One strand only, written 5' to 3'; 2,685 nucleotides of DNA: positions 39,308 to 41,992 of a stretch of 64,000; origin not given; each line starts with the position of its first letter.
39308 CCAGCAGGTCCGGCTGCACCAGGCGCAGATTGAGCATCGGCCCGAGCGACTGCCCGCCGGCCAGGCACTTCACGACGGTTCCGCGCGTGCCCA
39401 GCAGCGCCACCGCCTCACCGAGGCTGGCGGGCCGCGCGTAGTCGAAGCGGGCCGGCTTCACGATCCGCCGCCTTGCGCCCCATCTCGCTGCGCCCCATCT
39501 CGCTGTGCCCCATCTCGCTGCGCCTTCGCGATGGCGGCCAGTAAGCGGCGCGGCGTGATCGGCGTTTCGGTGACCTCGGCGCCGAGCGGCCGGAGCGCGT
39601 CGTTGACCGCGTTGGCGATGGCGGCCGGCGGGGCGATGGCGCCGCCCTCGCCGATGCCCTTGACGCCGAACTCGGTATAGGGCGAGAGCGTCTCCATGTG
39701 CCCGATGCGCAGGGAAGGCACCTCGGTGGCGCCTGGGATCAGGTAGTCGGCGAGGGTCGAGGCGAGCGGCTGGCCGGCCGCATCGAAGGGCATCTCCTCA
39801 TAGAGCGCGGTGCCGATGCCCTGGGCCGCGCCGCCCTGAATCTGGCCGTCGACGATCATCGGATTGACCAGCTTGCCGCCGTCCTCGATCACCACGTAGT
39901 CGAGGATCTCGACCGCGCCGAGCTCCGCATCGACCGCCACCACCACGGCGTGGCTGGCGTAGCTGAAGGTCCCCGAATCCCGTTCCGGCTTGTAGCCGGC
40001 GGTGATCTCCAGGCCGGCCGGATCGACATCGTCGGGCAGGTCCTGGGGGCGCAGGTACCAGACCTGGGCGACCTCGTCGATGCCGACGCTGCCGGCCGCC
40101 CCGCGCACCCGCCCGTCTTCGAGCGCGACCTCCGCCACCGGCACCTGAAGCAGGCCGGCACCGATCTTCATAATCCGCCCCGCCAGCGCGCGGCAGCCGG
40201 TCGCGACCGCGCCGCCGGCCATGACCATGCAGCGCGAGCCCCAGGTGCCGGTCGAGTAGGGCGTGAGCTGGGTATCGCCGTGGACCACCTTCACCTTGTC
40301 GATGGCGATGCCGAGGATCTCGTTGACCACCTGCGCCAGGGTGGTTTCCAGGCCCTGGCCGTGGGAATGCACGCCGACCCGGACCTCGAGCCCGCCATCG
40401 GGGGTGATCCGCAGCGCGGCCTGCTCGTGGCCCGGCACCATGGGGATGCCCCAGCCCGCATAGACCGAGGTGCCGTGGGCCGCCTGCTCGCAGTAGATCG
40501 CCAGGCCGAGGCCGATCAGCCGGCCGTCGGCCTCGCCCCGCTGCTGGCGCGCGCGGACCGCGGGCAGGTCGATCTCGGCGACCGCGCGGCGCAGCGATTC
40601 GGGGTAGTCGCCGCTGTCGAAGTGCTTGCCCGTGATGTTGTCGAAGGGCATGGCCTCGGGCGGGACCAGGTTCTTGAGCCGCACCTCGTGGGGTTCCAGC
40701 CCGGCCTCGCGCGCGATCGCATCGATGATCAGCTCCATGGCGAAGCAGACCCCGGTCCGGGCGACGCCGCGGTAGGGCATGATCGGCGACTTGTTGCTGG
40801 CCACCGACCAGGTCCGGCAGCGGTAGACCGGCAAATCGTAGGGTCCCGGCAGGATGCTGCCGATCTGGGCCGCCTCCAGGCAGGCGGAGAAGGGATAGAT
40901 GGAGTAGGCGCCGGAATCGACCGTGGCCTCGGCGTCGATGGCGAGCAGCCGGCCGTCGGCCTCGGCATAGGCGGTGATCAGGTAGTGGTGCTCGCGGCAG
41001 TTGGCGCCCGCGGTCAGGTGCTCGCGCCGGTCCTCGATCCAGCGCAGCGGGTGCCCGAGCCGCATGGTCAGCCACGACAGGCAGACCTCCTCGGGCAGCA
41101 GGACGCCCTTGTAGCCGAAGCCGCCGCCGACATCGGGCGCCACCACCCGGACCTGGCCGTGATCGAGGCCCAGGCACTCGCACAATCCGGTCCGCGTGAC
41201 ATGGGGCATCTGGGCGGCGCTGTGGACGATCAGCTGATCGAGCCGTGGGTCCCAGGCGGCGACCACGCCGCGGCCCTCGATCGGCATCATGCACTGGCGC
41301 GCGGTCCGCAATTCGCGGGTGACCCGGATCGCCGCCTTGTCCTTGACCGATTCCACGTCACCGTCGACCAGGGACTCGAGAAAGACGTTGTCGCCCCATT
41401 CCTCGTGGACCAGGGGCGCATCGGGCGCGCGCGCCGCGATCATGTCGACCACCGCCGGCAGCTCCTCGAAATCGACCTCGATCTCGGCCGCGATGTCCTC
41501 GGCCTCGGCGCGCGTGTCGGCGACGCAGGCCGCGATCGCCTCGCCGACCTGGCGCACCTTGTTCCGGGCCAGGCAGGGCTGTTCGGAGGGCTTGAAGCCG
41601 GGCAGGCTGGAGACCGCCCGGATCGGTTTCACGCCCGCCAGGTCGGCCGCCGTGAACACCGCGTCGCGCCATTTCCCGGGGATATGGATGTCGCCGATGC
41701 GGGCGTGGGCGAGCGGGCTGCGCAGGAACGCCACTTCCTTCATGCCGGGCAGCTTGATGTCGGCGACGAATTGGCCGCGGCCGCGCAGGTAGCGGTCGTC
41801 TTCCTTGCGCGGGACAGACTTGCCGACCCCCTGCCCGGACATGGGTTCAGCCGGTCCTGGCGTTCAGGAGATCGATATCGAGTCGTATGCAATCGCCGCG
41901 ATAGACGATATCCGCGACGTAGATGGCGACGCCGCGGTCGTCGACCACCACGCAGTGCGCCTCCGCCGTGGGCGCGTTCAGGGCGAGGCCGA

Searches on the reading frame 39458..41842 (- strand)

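Call 67: search_protein_families(library=pfam, proteins=[window:39458-41842:-], max_evalue=0.1)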
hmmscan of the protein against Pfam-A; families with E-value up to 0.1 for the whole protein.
window:39458-41842:- (794 aa): 3 families
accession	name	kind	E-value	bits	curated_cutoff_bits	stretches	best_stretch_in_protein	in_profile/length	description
PF20256.3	MoCoBD_2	-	6.4e-73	246.1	27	1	421-709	3-283/283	Molybdopterin cofactor-binding domain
PF02738.23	MoCoBD_1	-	7.3e-61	205.8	27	1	145-392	1-244/244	Molybdopterin cofactor-binding domain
PF01315.27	Ald_Xan_dh_C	-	1.5e-15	57.9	31.3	1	21-129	2-110/110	Aldehyde oxidase and xanthine dehydrogenase, a/b hammerhead domain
